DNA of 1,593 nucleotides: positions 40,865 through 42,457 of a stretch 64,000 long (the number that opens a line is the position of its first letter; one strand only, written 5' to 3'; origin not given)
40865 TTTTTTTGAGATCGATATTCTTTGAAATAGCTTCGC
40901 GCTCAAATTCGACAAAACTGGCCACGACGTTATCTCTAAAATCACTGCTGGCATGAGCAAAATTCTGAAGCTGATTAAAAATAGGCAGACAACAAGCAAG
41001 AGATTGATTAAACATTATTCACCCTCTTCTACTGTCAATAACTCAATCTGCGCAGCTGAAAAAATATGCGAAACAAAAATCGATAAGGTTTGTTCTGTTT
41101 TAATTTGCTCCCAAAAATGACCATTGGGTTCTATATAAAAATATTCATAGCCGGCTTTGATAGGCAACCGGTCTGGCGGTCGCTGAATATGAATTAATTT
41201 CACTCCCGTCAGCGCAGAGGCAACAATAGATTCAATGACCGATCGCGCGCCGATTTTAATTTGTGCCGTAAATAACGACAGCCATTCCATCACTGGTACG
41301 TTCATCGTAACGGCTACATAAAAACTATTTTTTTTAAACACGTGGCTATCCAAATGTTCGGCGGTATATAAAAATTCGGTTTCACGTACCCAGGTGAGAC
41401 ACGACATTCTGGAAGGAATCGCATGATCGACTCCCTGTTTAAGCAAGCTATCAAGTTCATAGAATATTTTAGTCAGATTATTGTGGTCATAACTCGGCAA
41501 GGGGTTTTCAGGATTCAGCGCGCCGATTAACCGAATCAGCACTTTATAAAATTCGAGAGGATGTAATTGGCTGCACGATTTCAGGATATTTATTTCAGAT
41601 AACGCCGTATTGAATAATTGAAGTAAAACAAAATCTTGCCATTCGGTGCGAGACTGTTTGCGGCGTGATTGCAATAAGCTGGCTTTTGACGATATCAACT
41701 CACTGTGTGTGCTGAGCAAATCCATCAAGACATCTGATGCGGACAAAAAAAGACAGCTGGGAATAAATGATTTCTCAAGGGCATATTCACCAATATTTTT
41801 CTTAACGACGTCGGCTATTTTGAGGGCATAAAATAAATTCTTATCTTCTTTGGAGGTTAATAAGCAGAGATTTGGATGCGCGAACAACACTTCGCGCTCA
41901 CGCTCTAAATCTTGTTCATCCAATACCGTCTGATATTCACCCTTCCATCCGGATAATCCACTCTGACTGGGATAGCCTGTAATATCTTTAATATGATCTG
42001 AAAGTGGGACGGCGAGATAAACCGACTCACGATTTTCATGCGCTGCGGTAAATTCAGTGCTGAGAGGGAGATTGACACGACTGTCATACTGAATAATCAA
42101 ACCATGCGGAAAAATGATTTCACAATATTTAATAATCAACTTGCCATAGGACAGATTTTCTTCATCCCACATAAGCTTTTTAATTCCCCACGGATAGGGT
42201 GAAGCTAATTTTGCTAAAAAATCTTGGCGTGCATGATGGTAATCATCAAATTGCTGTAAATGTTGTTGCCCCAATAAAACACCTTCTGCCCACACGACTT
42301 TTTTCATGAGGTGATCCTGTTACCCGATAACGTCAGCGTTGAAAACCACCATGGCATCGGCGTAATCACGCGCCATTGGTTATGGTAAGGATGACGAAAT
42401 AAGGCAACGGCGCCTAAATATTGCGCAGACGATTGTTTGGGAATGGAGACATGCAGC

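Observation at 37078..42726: Orphan type VI secretion membrane-complex/baseplate module (tssJ-tssK-tssL-tssM plus tagF-position gene) with no sheath, tube, spike or ATPase genes within 20 kb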

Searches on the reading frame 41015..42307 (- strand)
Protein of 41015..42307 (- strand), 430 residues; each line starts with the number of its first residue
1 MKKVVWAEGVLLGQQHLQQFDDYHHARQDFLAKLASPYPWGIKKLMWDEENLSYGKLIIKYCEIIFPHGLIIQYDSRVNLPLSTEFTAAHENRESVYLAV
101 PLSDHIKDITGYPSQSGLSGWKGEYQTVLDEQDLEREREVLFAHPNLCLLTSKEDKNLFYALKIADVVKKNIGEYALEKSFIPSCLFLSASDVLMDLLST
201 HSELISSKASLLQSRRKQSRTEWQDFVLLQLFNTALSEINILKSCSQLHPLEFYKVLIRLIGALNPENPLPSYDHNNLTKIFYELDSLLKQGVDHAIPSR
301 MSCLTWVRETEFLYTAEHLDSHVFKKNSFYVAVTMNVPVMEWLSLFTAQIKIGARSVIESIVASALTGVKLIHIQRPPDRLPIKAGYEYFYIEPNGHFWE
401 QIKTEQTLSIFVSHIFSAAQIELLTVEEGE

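Call 3: search_protein_families(library=pfam, proteins=[window:41015-42307:-], max_evalue=1)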
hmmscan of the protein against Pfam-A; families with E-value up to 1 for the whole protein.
window:41015-42307:- (430 aa): 1 family
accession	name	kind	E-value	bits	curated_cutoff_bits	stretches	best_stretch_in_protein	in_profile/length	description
PF05936.17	T6SS_VasE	-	3e-92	310.1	23.4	1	16-426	1-429/429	Bacterial Type VI secretion, VC_A0110, EvfL, ImpJ, VasE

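Call 4: search_protein_families(library=ncbifam, proteins=[window:41015-42307:-], max_evalue=1)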
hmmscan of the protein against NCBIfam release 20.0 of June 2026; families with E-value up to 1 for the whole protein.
window:41015-42307:- (430 aa): 1 family
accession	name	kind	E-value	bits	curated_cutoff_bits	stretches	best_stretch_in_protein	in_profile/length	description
TIGR03353.2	VI_chp_4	equivalog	1.9e-89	300.8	100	1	3-424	2-427/429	type VI secretion system baseplate subunit TssK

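Call 5: find_encoding_contigs(protein=window:41015-42307:-, flank=10000, max_places=6)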
Protein window:41015-42307:- (430 aa): 4 contigs read that carry it; 4 places shown.
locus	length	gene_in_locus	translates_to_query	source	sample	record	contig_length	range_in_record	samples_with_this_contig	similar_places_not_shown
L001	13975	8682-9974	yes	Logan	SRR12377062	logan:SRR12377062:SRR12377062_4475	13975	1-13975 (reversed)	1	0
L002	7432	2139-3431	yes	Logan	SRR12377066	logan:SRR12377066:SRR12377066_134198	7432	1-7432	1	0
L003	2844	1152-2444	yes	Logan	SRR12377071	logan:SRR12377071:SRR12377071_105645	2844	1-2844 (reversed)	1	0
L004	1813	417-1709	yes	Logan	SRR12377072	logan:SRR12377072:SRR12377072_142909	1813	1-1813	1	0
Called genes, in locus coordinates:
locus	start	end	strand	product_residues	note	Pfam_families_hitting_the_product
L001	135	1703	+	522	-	-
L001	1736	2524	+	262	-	PF00459:Inositol_P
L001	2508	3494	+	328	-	PF00056:Ldh_1_N, PF02866:Ldh_1_C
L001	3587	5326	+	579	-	PF00528:BPD_transp_1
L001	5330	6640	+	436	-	PF00005:ABC_tran, PF13304:AAA_21 (faint), PF09821:AAA_assoc_C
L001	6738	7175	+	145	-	-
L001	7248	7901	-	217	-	PF01914:MarC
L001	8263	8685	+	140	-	PF12790:T6SS-SciN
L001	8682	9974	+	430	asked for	PF05936:T6SS_VasE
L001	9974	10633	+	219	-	PF09850:DotU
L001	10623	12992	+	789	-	PF14331:IcmF-related_N, PF06761:IcmF-related, PF06744:IcmF_C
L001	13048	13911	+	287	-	-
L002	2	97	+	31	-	?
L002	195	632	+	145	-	-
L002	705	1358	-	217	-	PF01914:MarC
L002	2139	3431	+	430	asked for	PF05936:T6SS_VasE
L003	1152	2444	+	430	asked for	PF05936:T6SS_VasE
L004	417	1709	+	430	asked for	PF05936:T6SS_VasE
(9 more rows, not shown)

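Call 7: find_related_loci(query=window:41015-42307:-, collection=genome_contigs, flank=10000)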
Query window:41015-42307:- (430 aa) in genome_contigs; peptide patterns used: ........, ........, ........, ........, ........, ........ (x = any residue, [..] = any of these).
32 stretches matched a pattern, but none encodes a relative of the query by tblastn (E <= 1e-3).

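Call 8: find_homologous_proteins(query=window:41015-42307:-, max_evalue=1e-10)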
Query window:41015-42307:- (430 aa): 114 proteins with E <= 1e-10 among 4990 candidates.
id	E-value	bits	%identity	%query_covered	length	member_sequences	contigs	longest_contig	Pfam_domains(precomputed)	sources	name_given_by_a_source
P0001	1.6e-288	974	100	100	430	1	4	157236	PF05936.18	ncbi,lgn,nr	ncbi:MAG TPA: type VI secretion system baseplate subunit TssK [Gammaproteobacteria bacterium]|nr:typ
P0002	1.6e-191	655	67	100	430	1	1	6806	PF05936.18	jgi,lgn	-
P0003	2.4e-191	654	66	100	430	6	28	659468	PF05936.18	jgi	jgi:type VI secretion system protein ImpJ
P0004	7.6e-188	643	66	100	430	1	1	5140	PF05936.18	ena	-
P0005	1.9e-183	628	65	100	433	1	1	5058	PF05936.18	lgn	-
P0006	1.6e-166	573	56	100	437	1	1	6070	PF05936.18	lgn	-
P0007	3.6e-152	525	57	100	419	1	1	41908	PF05936.18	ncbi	-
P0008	9.2e-148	511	55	100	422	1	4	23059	PF05936.18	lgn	-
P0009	5.4e-147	508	54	100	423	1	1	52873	PF05936.18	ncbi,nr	ncbi:MAG: type VI secretion system baseplate subunit TssK [Gammaproteobacteria bacterium]|nr:type VI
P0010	1.4e-128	448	49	99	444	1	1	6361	PF05936.18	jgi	jgi:type VI secretion system protein ImpJ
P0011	1.9e-119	417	46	100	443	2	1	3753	PF05936.18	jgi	jgi:type VI secretion system protein ImpJ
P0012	5.5e-116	406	46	99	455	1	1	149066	PF05936.18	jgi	jgi:type VI secretion system protein ImpJ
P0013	2.2e-112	394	43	100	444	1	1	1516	PF05936.18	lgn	-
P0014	2.4e-112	394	46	100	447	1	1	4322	PF05936.18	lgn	-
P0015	2.3e-110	387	67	61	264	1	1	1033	PF05936.18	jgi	jgi:type VI secretion system protein ImpJ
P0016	1.2e-101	359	45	100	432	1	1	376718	PF05936.18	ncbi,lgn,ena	-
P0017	6.7e-97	343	38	100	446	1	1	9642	PF05936.18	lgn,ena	-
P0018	3.9e-95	337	39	100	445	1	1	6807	PF05936.18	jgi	-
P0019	2.5e-93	331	40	99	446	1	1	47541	PF05936.18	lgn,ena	-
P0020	4.2e-93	331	37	100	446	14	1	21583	PF05936.18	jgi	-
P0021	1.9e-92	328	41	100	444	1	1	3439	PF05936.18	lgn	-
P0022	1.2e-91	326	37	99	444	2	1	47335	PF05936.18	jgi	jgi:type VI secretion system protein ImpJ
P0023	7.0e-91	323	38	100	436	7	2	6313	PF05936.18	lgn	-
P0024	9.0e-91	323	37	100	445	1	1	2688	PF05936.18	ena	-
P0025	1.2e-90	322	37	100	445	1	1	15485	PF05936.18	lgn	-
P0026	1.7e-90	322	37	100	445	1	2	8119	PF05936.18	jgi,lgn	jgi:type VI secretion system protein ImpJ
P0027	1.9e-90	322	38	100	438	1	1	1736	PF05936.18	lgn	-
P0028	2.5e-90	321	37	100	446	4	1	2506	PF05936.18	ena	-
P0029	2.8e-89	318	36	100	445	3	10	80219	PF05936.18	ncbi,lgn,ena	-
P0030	3.0e-89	318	38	100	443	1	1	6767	PF05936.18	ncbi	ncbi:type VI secretion system baseplate subunit TssK [soil metagenome]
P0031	3.7e-89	318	39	99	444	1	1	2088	PF05936.18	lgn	-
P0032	1.2e-87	313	38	99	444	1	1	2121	PF05936.18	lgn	-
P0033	2.0e-87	312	37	100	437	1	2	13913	PF05936.18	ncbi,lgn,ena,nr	ncbi:MAG: type VI secretion system baseplate subunit TssK [Gammaproteobacteria bacterium]|nr:type VI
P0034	6.1e-86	307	35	99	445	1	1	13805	PF05936.18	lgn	-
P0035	1.6e-85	306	38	99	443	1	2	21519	PF05936.18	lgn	-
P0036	1.9e-84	302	35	100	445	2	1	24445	PF05936.18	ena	-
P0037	2.7e-84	302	36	100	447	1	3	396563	PF05936.18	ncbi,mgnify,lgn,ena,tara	mgnify:CR=1 FL=1|tara:strand:+ start:7826 stop:9169 length:1344 start_codon:yes stop_codon:yes gene_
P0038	4.6e-84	301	37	100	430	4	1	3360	PF05936.18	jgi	-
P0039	7.4e-84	300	36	100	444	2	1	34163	PF05936.18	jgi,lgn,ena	-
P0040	1.5e-83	299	34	100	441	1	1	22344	PF05936.18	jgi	jgi:type VI secretion system protein ImpJ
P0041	2.3e-83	299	37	100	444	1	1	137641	PF05936.18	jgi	jgi:type VI secretion system protein ImpJ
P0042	1.0e-82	296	35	99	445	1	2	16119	PF05936.18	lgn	-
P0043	2.2e-82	295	37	100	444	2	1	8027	PF05936.18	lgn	-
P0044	4.7e-82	294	35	99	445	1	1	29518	PF05936.18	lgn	-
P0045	4.8e-82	294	34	100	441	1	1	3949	PF05936.18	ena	-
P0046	2.4e-81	292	35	100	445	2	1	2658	PF05936.18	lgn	-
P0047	3.9e-81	291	35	99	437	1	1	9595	PF05936.18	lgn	-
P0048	1.6e-80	289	34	100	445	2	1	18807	PF05936.18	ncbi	-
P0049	3.9e-80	288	36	99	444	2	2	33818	PF05936.18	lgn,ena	-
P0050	4.8e-80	288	35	100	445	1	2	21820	PF05936.18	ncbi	-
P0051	6.9e-79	284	38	99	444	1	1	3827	PF05936.18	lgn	-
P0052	3.7e-78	281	34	100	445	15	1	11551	PF05936.18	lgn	-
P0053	1.4e-77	279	35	99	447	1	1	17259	PF05936.18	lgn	-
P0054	9.4e-77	277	35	100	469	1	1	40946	PF05936.18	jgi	jgi:type VI secretion system protein ImpJ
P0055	6.1e-76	274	35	99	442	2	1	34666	PF05936.18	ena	-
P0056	7.6e-76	274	34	100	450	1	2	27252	PF05936.18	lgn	-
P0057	2.8e-75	272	33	99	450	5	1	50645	PF05936.18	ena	-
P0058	4.8e-75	271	34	99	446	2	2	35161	PF05936.18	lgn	-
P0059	2.0e-74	269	35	99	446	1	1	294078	PF05936.18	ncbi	ncbi:type VI secretion system baseplate subunit TssK [Thalassotalea ganghwensis]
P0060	2.1e-74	269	34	99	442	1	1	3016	PF05936.18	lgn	-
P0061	3.4e-74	268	34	99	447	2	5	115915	PF05936.18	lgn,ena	-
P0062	1.2e-73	266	35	100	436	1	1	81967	PF05936.18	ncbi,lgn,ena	-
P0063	1.6e-73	266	34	99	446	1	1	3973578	PF05936.18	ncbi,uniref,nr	ncbi:type VI secretion system baseplate subunit TssK [Flocculibacter collagenilyticus]|uniref:type V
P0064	5.1e-73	264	34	100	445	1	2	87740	PF05936.18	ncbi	-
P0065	6.1e-73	264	39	49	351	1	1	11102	PF05936.18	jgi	-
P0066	1.8e-72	263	34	99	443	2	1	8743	PF05936.18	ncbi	-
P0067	2.1e-72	262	33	100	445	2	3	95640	PF05936.18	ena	-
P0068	2.3e-72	262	35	99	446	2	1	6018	PF05936.18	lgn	-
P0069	3.2e-72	262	34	99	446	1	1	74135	PF05936.18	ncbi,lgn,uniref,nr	ncbi:type VI secretion system baseplate subunit TssK [Pseudoalteromonas denitrificans]|uniref:Type V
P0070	5.3e-72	261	34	99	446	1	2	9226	PF05936.18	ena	-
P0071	5.7e-72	261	34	99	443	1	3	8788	PF05936.18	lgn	-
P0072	1.3e-71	260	34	99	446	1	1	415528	PF05936.18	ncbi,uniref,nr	ncbi:type VI secretion system baseplate subunit TssK [Colwellia sp. D2M02]|uniref:type VI secretion 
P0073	1.7e-71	259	34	100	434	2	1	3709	PF05936.18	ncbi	-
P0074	1.8e-71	259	33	100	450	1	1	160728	PF05936.18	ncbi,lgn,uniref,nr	ncbi:type VI secretion system baseplate subunit TssK [Aquisalimonas asiatica]|uniref:Type VI secreti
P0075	1.9e-71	259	34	99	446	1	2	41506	PF05936.18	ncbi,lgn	-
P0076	7.0e-71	257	33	99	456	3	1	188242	PF05936.18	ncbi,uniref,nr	ncbi:type VI secretion system baseplate subunit TssK [Halorhodospira halochloris]|uniref:type VI sec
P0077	7.2e-71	257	34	99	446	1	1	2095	PF05936.18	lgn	-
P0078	1.0e-70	257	34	99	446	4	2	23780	PF05936.18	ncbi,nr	ncbi:MAG: type VI secretion system baseplate subunit TssK [Alteromonadales bacterium]|nr:type VI sec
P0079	5.2e-70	255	33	99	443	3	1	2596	PF05936.18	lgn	-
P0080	1.0e-69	254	34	99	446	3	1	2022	PF05936.18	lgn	-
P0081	1.7e-69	253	33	99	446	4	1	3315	PF05936.18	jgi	-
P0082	3.8e-69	252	32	100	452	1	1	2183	PF05936.18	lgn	-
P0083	3.8e-69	252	32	99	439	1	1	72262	PF05936.18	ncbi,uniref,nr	ncbi:type VI secretion system baseplate subunit TssK [Catenovulum sp. SM1970]|uniref:type VI secreti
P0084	4.3e-69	252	33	99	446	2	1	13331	PF05936.18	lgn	-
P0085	4.9e-69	251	34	99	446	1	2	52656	PF05936.18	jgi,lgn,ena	-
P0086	7.4e-69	251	33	99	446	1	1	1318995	PF05936.18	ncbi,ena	-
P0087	1.3e-68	250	33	99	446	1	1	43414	PF05936.18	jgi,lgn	-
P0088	2.5e-67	246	32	99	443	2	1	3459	PF05936.18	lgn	-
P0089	1.2e-66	243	34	100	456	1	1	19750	PF05936.18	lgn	-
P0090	1.3e-66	243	34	99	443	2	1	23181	PF05936.18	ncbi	-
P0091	2.9e-66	242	33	99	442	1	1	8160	PF05936.18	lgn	-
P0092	2.2e-65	239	32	100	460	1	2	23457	PF05936.18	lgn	-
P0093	5.4e-65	238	31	99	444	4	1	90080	PF05936.18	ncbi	-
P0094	4.1e-63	232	32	99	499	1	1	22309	PF05936.18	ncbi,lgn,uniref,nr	ncbi:type VI secretion system-associated protein [Halorhodospira abdelmalekii]|uniref:type VI secret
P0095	3.0e-62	229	37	78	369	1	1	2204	PF05936.18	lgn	-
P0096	2.3e-61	226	32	99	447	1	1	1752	PF05936.18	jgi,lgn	jgi:type VI secretion system protein ImpJ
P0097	1.1e-60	224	34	99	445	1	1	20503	PF05936.18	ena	-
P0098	2.9e-58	216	32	99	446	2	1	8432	PF05936.18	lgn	-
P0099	4.5e-58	215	33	99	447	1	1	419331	PF05936.18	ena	-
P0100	4.9e-57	212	29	100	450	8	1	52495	PF05936.18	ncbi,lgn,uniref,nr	ncbi:type VI secretion system baseplate subunit TssK [Halorhodospira halophila]|uniref:type VI secre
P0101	5.5e-57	212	31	99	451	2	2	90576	PF05936.18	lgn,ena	-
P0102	8.0e-55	205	30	100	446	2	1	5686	PF05936.18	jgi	jgi:type VI secretion system protein ImpJ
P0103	1.3e-54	204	29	100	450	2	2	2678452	PF05936.18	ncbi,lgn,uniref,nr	ncbi:type VI secretion system baseplate subunit TssK [Halorhodospira halophila]|uniref:Type VI secre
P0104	4.8e-52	195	31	100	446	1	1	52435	PF05936.18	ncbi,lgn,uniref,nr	ncbi:type VI secretion system-associated protein [Thioalkalivibrio denitrificans]|uniref:Type VI sec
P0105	1.8e-51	193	28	100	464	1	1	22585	PF05936.18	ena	-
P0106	4.5e-49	186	34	70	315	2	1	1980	PF05936.18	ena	-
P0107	7.2e-49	185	30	99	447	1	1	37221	PF05936.18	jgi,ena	jgi:type VI secretion system protein ImpJ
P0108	2.6e-42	163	28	99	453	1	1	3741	PF05936.18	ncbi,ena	-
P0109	3.2e-37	147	27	99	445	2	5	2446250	PF05936.18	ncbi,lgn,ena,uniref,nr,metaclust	ncbi:type VI secretion system baseplate subunit TssK [Legionella londiniensis]|uniref:Type VI secret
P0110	2.1e-35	141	26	99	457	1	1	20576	PF05936.18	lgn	-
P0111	2.2e-30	124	26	100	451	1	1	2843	PF05936.18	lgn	-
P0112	1.3e-27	115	27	96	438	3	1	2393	PF05936.18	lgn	-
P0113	8.3e-26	109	25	99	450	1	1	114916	PF05936.18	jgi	jgi:type VI secretion system protein ImpJ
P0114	9.0e-16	76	23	96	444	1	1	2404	PF05936.18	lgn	-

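Call 9: find_encoding_contigs(protein=P0003, flank=10000, max_places=3)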
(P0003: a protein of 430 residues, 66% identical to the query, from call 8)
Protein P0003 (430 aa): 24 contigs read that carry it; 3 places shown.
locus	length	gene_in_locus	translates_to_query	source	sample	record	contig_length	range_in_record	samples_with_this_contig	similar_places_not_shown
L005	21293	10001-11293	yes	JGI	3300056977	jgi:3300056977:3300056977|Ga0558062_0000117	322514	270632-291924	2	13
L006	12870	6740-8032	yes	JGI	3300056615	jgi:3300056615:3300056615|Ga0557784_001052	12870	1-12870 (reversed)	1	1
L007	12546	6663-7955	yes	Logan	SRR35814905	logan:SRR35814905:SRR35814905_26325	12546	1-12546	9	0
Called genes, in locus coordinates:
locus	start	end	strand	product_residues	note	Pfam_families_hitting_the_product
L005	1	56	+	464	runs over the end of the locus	-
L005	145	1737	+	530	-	PF23177:bHLH_IRO3 (faint)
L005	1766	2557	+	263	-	PF00459:Inositol_P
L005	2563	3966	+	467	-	-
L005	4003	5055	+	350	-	PF00056:Ldh_1_N, PF02866:Ldh_1_C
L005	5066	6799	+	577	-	PF00528:BPD_transp_1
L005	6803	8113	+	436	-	PF00005:ABC_tran, PF13304:AAA_21 (faint), PF09821:AAA_assoc_C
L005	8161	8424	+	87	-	-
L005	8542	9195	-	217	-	PF01914:MarC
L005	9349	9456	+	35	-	-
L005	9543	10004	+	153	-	PF12790:T6SS-SciN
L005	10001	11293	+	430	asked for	PF05936:T6SS_VasE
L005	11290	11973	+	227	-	PF09850:DotU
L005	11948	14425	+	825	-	PF14331:IcmF-related_N, PF06761:IcmF-related, PF06744:IcmF_C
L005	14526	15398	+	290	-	-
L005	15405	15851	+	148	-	PF00588:SpoU_methylase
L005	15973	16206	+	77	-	PF01541:GIY-YIG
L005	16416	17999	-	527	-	PF00782:DSPc (faint)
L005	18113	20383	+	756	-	-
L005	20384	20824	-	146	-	PF01957:NfeD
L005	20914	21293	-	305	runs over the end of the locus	PF01145:Band_7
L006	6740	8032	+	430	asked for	PF05936:T6SS_VasE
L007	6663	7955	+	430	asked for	PF05936:T6SS_VasE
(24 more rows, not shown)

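Call 10: find_encoding_contigs(protein=P0009, flank=10000, max_places=2)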
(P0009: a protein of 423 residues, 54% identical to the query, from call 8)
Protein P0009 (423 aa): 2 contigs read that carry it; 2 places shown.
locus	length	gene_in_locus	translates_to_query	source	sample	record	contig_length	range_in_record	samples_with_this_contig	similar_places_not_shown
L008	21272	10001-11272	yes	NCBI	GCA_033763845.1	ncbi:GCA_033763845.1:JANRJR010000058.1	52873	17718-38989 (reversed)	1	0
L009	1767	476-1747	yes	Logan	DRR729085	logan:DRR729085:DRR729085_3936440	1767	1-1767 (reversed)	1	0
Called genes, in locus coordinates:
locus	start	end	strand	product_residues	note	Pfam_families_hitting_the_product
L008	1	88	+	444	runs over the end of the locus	-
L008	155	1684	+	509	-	-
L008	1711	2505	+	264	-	PF00459:Inositol_P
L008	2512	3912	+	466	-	-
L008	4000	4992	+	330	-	PF00056:Ldh_1_N, PF02866:Ldh_1_C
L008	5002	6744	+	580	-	PF00528:BPD_transp_1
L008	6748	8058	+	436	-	PF00005:ABC_tran, PF13304:AAA_21 (faint), PF09821:AAA_assoc_C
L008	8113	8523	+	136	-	-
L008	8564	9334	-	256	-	PF01914:MarC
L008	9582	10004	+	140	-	PF12790:T6SS-SciN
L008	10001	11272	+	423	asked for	PF05936:T6SS_VasE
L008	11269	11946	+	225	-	PF09850:DotU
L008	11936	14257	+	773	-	PF14331:IcmF-related_N, PF06761:IcmF-related, PF06744:IcmF_C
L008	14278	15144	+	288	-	-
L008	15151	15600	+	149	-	PF00588:SpoU_methylase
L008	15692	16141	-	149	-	PF01957:NfeD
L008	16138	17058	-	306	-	PF01145:Band_7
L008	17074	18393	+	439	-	PF01565:FAD_binding_4, PF02913:FAD-oxidase_C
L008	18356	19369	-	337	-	PF03702:AnmK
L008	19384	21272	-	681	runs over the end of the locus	-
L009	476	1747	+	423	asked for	PF05936:T6SS_VasE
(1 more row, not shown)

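Call 11: find_encoding_contigs(protein=P0016, flank=10000, max_places=2)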
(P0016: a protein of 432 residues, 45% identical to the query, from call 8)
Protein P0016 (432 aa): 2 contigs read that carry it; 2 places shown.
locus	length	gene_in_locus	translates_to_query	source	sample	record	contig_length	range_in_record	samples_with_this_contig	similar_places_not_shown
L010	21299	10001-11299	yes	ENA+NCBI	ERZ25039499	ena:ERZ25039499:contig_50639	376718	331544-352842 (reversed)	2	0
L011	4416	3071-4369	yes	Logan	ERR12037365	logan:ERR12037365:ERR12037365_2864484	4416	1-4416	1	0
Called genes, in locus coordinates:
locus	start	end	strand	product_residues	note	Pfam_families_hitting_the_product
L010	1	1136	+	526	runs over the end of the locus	-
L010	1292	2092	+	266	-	PF00459:Inositol_P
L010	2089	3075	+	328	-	PF00056:Ldh_1_N, PF02866:Ldh_1_C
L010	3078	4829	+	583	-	PF00528:BPD_transp_1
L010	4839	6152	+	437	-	PF00005:ABC_tran, PF13304:AAA_21 (faint), PF09821:AAA_assoc_C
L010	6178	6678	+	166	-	-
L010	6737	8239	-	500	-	-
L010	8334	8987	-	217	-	PF01914:MarC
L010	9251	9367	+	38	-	-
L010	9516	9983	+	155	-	PF12790:T6SS-SciN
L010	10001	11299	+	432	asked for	PF05936:T6SS_VasE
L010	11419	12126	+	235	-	PF09850:DotU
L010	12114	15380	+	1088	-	PF14331:IcmF-related_N, PF06761:IcmF-related, PF21070:IcmF_helical, PF06744:IcmF_C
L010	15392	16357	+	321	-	PF09867:TagF_N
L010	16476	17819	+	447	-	PF06812:ImpA_N, PF16989:T6SS_VasJ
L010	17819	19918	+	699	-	PF05954:Phage_GPD, PF04717:Phage_base_V (weak), PF10106:DUF2345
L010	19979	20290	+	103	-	PF06296:RelE (weak)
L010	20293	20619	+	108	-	PF01381:HTH_3 (weak)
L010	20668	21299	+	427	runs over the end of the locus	PF05990:DUF900 (faint)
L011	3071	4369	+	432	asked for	PF05936:T6SS_VasE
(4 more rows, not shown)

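Call 13: find_encoding_contigs(protein=P0012, flank=10000, max_places=2)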
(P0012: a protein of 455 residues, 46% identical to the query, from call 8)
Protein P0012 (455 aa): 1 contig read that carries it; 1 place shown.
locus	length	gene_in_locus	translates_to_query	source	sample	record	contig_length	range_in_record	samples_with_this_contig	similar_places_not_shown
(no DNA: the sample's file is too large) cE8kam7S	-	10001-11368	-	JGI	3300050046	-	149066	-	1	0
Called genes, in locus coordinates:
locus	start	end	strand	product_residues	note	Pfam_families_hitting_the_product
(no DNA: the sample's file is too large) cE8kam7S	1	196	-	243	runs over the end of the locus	PF01113:DapB_N, PF05173:DapB_C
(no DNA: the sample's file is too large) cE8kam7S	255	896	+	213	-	PF03232:COQ7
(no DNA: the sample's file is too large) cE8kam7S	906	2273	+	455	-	PF01406:tRNA-synt_1e, PF00133:tRNA-synt_1 (weak), PF09334:tRNA-synt_1g (weak), PF09190:DALR_2, PF23493:CysS_C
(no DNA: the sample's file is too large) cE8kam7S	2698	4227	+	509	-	-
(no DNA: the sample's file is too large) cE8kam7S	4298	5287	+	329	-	PF00056:Ldh_1_N, PF02866:Ldh_1_C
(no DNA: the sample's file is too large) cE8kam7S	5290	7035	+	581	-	PF00528:BPD_transp_1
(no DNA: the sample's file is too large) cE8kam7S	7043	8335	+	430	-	PF00005:ABC_tran, PF13304:AAA_21 (faint), PF09821:AAA_assoc_C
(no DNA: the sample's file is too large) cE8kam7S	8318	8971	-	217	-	PF01914:MarC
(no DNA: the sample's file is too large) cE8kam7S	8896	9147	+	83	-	-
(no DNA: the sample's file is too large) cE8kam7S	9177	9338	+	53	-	-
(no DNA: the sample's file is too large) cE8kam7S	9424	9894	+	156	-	PF12790:T6SS-SciN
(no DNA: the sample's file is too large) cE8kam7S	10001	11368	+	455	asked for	PF05936:T6SS_VasE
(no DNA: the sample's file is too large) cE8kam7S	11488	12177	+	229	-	PF09850:DotU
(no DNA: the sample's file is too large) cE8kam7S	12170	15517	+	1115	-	PF14331:IcmF-related_N, PF06761:IcmF-related, PF21070:IcmF_helical, PF06744:IcmF_C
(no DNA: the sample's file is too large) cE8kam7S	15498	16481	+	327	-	PF09867:TagF_N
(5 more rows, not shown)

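Call 14: find_encoding_contigs(protein=P0007, flank=10000, max_places=2)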
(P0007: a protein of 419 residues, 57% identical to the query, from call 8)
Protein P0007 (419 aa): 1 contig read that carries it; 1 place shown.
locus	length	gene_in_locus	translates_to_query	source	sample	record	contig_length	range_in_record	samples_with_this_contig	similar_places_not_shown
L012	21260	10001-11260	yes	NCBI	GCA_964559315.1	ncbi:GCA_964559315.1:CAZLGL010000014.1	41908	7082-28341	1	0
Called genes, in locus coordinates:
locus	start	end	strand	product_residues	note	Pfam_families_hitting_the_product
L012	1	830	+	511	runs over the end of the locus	-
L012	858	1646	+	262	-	PF00459:Inositol_P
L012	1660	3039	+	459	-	-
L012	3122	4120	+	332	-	PF00056:Ldh_1_N, PF02866:Ldh_1_C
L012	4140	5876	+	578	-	PF00528:BPD_transp_1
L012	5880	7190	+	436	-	PF00005:ABC_tran, PF13304:AAA_21 (faint), PF09821:AAA_assoc_C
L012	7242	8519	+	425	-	-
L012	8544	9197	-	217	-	PF01914:MarC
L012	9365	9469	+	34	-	-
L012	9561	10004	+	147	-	PF12790:T6SS-SciN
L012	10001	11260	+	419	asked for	PF05936:T6SS_VasE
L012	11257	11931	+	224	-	PF09850:DotU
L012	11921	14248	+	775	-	PF14331:IcmF-related_N, PF06761:IcmF-related, PF06744:IcmF_C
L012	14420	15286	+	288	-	-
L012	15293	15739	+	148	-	PF00588:SpoU_methylase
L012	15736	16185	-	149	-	PF01957:NfeD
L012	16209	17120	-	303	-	PF01145:Band_7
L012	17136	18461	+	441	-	PF01565:FAD_binding_4, PF02913:FAD-oxidase_C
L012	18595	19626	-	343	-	PF03702:AnmK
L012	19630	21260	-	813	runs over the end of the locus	-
